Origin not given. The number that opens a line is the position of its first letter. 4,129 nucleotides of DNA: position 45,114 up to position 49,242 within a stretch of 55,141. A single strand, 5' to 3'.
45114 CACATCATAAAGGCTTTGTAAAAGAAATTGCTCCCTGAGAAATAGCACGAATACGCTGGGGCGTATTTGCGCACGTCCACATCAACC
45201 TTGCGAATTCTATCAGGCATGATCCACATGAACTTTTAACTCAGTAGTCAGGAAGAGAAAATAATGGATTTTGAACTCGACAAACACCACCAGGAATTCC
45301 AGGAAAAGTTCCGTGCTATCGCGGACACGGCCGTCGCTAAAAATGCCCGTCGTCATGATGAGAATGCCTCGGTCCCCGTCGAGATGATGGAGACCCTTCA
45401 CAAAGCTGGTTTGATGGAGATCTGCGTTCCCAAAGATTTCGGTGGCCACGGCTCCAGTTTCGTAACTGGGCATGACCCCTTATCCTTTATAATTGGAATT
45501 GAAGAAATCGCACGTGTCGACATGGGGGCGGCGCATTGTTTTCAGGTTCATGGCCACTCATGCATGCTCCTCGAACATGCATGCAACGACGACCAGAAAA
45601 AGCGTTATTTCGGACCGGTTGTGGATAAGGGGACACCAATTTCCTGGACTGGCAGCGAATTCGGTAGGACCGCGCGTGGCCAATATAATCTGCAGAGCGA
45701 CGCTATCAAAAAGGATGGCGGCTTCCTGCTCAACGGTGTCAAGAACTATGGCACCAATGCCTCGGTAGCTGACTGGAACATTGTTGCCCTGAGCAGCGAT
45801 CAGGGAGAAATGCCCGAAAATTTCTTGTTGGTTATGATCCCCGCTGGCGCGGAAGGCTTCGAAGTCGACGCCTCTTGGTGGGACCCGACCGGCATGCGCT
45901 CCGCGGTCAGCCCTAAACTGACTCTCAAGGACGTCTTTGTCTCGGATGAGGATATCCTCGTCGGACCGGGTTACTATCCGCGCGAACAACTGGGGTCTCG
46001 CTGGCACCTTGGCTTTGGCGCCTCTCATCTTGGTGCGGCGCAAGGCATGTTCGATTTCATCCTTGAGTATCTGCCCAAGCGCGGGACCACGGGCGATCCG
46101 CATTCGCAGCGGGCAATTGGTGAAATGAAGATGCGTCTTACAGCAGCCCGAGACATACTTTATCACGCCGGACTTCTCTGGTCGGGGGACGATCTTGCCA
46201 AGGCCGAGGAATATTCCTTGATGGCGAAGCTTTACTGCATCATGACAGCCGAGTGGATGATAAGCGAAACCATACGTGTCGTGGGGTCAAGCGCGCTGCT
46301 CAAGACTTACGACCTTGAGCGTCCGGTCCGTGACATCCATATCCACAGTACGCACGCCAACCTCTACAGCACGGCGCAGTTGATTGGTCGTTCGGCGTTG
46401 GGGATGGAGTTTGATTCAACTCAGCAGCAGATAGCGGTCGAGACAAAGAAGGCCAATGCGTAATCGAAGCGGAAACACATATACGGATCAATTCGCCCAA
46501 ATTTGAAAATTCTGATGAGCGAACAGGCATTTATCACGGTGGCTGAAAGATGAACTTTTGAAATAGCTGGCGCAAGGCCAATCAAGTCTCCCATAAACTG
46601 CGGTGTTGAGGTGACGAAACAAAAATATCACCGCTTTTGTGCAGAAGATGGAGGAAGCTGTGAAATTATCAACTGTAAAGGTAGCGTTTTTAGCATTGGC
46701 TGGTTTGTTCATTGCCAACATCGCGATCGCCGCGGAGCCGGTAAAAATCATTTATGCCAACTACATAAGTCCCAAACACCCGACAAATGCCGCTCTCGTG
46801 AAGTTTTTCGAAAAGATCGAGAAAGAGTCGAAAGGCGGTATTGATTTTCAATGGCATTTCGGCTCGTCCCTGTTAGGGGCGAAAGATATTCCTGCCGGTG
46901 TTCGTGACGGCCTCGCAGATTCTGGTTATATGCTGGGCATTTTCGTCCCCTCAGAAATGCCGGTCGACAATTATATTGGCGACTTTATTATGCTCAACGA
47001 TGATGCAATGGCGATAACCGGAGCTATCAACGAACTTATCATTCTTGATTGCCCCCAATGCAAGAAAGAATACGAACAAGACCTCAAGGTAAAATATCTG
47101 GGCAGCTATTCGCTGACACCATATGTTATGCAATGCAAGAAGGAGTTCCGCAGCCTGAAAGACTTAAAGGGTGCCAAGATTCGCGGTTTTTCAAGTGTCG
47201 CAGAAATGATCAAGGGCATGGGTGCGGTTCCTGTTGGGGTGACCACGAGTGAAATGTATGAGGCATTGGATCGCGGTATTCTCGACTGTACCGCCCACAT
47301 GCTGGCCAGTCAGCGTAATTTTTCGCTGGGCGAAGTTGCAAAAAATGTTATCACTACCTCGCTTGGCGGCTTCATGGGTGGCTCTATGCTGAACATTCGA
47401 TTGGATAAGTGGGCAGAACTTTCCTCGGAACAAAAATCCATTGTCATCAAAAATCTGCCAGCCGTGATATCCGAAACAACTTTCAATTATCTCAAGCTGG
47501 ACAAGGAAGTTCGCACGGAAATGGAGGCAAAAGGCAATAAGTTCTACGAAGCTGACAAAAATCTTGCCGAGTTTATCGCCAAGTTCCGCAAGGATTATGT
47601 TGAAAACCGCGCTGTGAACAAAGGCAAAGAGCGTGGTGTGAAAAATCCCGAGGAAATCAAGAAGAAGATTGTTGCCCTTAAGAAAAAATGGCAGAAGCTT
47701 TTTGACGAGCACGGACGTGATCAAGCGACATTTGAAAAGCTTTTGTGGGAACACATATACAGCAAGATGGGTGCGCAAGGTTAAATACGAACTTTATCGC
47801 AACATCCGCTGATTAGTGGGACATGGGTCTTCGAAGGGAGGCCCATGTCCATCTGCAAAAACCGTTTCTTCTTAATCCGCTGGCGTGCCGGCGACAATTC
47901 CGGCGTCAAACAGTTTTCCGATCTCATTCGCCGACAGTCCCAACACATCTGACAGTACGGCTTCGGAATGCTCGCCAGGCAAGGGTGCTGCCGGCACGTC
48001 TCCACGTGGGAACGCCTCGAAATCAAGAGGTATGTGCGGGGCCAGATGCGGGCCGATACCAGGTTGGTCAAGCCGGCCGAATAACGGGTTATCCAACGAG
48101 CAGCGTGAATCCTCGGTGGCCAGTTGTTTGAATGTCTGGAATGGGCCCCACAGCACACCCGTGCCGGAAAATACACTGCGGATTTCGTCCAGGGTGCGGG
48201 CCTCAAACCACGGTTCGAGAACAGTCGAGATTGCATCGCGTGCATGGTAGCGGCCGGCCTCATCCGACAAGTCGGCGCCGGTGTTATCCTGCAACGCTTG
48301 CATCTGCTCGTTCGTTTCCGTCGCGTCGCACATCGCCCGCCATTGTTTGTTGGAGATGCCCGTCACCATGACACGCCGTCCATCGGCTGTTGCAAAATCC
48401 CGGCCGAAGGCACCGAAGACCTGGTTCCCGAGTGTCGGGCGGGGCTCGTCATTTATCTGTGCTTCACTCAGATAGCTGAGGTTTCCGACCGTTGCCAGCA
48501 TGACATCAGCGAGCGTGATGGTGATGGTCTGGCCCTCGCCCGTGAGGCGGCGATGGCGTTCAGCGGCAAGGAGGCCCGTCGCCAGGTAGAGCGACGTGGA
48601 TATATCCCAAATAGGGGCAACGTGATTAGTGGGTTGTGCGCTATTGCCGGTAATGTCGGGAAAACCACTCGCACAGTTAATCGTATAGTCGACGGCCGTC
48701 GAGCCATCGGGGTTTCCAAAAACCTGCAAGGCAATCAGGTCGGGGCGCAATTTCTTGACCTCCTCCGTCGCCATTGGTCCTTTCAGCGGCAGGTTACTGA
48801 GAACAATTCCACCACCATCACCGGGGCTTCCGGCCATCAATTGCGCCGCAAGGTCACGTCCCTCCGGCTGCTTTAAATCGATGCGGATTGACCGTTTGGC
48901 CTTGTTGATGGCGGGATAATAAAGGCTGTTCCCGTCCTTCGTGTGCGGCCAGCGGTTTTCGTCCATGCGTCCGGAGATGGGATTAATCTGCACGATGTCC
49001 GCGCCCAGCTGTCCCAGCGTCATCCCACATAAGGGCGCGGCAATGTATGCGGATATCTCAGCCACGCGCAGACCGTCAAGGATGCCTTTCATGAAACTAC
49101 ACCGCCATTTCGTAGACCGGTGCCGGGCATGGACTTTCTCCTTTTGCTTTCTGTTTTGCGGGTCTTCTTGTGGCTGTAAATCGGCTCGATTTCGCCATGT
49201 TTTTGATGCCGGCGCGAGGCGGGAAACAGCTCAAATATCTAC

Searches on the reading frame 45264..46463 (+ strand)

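Call 6: search_protein_families(library=pfam, proteins=[window:45264-46463:+], max_evalue=0.001)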
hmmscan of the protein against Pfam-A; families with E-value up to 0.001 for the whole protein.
window:45264-46463:+ (399 aa): 4 families
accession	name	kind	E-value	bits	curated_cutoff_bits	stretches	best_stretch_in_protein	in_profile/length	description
PF02771.21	Acyl-CoA_dh_N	-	1e-19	71.4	22.9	1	7-120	2-110/113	Acyl-CoA dehydrogenase, N-terminal domain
PF08028.16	Acyl-CoA_dh_2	-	1.6e-13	51.5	22.7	1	249-365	1-130/134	Acyl-CoA dehydrogenase, C-terminal domain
PF00441.29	Acyl-CoA_dh_1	-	1.1e-10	42.3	22.4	1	251-361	18-131/150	Acyl-CoA dehydrogenase, C-terminal domain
PF02770.24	Acyl-CoA_dh_M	-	2.3e-10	41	33.3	1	141-224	14-97/97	Acyl-CoA dehydrogenase, middle domain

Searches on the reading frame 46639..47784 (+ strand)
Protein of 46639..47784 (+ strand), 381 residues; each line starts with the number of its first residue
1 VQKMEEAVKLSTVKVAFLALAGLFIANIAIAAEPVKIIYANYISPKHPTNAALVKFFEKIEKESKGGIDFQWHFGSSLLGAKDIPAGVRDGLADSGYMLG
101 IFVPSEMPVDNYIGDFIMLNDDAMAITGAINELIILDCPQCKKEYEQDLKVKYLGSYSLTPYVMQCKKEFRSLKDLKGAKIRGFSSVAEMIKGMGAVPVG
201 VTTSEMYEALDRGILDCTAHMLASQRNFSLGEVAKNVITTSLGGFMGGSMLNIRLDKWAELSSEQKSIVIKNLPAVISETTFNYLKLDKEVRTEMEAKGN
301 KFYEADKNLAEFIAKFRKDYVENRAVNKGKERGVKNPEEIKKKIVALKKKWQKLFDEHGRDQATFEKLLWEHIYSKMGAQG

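Call 35: search_protein_families(library=pfam, proteins=[window:46639-47784:+], max_evalue=0.0001)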
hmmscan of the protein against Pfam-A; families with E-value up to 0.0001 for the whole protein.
window:46639-47784:+ (381 aa): 1 family
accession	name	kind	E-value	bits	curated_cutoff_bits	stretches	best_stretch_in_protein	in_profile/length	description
PF03480.18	DctP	-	8.6e-23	81.5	23.4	1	40-321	2-280/286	Bacterial extracellular solute-binding protein, family 7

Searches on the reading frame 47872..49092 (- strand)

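Call 35: search_protein_families(library=pfam, proteins=[window:47872-49092:-], max_evalue=0.0001)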
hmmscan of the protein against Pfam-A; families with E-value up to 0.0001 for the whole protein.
window:47872-49092:- (406 aa): 1 family
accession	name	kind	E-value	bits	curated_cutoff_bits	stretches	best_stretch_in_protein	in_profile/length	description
PF02515.22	CoA_transf_3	-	2.2e-56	192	23.3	1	5-375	1-365/366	CoA-transferase family III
